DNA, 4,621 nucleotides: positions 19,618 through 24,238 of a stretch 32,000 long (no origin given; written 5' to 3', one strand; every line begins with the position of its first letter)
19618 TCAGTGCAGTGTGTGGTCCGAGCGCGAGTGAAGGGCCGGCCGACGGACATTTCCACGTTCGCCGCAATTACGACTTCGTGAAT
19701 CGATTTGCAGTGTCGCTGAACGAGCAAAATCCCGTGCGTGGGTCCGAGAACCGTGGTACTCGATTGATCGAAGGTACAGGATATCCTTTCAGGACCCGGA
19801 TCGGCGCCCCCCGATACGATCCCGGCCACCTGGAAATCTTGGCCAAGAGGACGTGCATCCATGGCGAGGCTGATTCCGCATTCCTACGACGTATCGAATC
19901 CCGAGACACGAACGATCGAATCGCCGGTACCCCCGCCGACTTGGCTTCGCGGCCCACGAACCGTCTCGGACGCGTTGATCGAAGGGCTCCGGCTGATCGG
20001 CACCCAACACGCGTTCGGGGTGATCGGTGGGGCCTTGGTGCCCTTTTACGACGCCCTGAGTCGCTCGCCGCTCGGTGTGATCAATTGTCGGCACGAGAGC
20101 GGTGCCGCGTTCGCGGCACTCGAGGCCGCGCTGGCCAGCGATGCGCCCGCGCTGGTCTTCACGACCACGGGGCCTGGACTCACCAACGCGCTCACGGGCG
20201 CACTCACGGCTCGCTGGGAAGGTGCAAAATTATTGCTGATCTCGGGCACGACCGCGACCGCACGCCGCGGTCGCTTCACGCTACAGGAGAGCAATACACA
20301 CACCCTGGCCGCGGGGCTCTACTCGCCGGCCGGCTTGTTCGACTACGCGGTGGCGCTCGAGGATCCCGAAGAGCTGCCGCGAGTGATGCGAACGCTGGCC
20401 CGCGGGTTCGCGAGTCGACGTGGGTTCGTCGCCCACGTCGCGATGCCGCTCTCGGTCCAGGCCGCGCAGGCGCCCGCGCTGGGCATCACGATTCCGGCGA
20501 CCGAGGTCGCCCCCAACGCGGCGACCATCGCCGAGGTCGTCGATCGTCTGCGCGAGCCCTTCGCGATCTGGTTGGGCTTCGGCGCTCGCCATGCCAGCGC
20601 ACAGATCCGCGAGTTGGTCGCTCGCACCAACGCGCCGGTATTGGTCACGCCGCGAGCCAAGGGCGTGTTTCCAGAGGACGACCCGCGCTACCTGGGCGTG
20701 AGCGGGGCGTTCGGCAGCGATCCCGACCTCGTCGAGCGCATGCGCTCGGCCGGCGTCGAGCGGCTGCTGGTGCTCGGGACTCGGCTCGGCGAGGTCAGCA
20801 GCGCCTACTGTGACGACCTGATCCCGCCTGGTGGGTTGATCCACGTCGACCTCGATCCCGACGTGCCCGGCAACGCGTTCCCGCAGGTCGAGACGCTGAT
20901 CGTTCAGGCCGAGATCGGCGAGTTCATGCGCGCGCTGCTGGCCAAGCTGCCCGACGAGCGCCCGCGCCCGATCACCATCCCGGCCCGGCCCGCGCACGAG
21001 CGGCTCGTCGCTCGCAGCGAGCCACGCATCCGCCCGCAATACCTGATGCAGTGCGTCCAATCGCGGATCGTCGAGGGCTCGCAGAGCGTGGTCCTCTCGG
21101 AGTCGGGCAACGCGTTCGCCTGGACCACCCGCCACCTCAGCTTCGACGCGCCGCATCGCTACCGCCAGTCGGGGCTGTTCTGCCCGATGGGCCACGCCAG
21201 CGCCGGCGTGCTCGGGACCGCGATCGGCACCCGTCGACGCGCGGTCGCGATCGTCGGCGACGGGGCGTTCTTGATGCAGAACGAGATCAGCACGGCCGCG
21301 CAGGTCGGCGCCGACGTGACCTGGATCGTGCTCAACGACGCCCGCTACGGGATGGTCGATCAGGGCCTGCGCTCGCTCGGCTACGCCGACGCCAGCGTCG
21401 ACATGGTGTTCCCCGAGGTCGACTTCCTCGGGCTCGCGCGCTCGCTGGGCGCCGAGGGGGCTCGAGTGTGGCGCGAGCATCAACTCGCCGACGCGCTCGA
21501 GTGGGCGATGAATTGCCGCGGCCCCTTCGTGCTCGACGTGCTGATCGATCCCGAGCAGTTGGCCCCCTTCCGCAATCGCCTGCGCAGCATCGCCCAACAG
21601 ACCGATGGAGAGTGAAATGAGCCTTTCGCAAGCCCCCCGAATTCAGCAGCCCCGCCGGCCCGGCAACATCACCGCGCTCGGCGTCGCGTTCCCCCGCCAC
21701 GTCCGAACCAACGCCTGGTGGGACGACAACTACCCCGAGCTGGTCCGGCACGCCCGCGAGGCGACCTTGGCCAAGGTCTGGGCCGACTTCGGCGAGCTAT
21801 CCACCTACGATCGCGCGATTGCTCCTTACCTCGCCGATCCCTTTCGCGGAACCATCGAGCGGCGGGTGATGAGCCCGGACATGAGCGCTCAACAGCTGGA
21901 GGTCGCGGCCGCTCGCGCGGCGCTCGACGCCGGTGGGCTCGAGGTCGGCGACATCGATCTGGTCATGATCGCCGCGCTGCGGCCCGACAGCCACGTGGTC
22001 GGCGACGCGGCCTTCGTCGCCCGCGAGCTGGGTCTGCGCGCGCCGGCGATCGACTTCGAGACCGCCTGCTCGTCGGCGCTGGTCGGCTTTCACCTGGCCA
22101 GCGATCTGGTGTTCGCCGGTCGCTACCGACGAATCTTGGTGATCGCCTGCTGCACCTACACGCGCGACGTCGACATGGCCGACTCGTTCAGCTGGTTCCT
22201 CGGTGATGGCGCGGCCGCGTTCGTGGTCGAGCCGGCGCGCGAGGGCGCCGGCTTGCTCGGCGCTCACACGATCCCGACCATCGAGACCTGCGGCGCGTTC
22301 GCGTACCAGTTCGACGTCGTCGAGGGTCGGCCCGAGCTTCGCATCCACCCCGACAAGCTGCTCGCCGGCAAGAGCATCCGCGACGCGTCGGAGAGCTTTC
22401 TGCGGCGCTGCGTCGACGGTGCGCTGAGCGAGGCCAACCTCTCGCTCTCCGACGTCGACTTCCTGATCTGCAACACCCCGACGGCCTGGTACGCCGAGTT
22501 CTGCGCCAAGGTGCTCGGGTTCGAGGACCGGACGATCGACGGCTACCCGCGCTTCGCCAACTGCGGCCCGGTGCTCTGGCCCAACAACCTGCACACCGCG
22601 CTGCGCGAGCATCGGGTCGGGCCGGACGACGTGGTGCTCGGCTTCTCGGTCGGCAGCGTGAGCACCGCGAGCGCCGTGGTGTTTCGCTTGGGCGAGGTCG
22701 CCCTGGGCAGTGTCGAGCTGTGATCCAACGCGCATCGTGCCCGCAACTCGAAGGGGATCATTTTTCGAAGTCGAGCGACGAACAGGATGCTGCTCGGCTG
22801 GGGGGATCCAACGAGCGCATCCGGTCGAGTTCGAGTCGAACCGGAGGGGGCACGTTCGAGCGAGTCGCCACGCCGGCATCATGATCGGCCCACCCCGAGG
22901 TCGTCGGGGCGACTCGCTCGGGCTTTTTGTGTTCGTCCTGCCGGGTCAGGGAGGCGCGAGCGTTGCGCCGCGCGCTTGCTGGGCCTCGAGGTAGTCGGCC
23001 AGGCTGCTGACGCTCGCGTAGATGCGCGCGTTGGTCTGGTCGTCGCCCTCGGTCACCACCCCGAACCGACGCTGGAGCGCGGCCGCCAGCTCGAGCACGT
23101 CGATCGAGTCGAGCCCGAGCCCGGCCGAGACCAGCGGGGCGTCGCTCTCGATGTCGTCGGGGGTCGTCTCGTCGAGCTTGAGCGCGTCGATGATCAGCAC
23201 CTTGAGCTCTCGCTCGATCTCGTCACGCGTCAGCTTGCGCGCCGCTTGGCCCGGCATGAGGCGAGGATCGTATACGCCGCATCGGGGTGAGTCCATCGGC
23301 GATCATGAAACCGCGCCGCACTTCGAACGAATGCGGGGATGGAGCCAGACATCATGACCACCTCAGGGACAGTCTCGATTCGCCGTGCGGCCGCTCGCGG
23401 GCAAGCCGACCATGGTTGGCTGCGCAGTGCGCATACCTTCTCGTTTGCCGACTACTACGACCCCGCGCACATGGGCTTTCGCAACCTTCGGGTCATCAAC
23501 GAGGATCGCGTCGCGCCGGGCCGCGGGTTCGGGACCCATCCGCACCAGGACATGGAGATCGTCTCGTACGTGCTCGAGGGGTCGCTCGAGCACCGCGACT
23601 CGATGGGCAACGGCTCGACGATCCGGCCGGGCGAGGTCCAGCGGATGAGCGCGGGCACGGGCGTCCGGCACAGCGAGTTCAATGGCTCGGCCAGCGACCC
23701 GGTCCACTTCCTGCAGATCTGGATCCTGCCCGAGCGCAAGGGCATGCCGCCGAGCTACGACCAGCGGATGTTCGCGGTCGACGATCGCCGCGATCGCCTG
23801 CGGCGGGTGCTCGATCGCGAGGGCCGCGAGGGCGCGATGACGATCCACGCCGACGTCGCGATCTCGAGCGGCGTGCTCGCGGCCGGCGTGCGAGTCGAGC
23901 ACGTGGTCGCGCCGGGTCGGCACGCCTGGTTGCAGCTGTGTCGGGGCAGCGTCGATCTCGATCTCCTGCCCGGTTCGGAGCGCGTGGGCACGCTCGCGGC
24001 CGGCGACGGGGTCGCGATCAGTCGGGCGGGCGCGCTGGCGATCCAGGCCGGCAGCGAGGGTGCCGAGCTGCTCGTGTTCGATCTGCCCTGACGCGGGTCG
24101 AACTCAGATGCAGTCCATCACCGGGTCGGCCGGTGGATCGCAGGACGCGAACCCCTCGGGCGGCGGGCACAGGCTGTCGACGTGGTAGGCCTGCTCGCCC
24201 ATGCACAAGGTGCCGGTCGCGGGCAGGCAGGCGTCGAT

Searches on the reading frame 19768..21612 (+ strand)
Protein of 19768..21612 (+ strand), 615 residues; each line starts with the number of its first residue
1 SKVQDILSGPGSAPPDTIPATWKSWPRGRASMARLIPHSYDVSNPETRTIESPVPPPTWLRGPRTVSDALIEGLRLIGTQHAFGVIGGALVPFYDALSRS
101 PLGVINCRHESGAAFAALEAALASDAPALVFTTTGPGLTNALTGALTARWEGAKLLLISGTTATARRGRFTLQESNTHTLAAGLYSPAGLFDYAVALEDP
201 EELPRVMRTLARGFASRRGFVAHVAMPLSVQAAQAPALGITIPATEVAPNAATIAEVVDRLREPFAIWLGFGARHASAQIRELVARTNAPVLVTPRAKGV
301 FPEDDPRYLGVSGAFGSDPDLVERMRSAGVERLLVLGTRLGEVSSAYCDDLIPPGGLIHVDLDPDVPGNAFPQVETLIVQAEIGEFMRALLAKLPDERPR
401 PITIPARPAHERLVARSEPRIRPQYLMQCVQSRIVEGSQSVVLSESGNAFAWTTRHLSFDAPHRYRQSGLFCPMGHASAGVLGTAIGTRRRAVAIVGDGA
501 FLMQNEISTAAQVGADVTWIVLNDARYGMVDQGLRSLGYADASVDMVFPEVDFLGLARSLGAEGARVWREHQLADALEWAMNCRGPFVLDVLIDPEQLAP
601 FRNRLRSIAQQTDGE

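Call 95: search_protein_families(library=pfam, proteins=[window:19768-21612:+], max_evalue=0.00001)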
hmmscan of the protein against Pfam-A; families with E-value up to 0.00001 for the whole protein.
window:19768-21612:+ (615 aa): 3 families
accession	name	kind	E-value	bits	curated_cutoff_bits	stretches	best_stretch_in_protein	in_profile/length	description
PF02775.26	TPP_enzyme_C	-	7e-30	104.3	21.9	1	446-591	2-151/151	Thiamine pyrophosphate enzyme, C-terminal TPP binding domain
PF02776.23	TPP_enzyme_N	-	4.3e-27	94.7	26.8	1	65-175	2-114/119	Thiamine pyrophosphate enzyme, N-terminal TPP binding domain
PF00205.28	TPP_enzyme_M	-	5e-19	68.8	30.4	1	254-390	4-137/137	Thiamine pyrophosphate enzyme, central domain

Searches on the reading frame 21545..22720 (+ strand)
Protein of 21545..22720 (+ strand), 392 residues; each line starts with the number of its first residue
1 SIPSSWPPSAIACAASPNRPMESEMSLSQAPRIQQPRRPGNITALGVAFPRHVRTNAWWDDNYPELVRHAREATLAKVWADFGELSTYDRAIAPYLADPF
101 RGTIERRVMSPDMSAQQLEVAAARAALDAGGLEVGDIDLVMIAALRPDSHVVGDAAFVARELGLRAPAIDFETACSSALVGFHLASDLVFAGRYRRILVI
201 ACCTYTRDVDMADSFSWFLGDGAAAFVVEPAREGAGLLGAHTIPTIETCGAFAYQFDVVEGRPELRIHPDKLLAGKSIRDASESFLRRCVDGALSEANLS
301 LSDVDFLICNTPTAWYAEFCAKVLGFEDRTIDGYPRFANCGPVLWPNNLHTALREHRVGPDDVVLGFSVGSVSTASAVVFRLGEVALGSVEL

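Call 95: search_protein_families(library=pfam, proteins=[window:21545-22720:+], max_evalue=0.00001)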
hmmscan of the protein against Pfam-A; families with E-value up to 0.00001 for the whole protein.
window:21545-22720:+ (392 aa): 3 families
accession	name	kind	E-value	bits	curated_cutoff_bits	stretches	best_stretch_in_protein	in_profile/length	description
PF08545.16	ACP_syn_III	-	2.8e-15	56.4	24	1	169-241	1-75/80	3-Oxoacyl-[acyl-carrier-protein (ACP)] synthase III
PF08541.16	ACP_syn_III_C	-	1.4e-06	28.8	26.6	1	294-381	1-89/90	3-Oxoacyl-[acyl-carrier-protein (ACP)] synthase III C terminal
PF00109.32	ketoacyl-synt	-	9.3e-06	25.9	20.8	0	155-199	154-198/252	Beta-ketoacyl synthase, N-terminal domain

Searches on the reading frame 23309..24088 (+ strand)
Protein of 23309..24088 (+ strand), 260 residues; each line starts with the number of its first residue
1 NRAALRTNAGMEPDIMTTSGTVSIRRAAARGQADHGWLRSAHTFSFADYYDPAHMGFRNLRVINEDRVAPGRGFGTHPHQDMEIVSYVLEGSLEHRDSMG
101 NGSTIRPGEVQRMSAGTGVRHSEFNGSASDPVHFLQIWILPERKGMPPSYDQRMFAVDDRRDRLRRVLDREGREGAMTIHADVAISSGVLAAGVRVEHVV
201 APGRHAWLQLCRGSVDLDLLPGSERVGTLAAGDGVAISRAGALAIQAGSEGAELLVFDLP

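Call 95: search_protein_families(library=pfam, proteins=[window:23309-24088:+], max_evalue=0.00001)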
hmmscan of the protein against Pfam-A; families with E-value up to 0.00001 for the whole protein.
window:23309-24088:+ (260 aa): 2 families
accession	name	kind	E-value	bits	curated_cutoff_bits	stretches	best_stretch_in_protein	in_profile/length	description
PF02678.22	Pirin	-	1.9e-37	128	26.1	1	29-139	7-108/108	Pirin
PF17954.7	Pirin_C_2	-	1.6e-17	63.9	22.9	1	170-259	5-86/86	Quercetinase C-terminal cupin domain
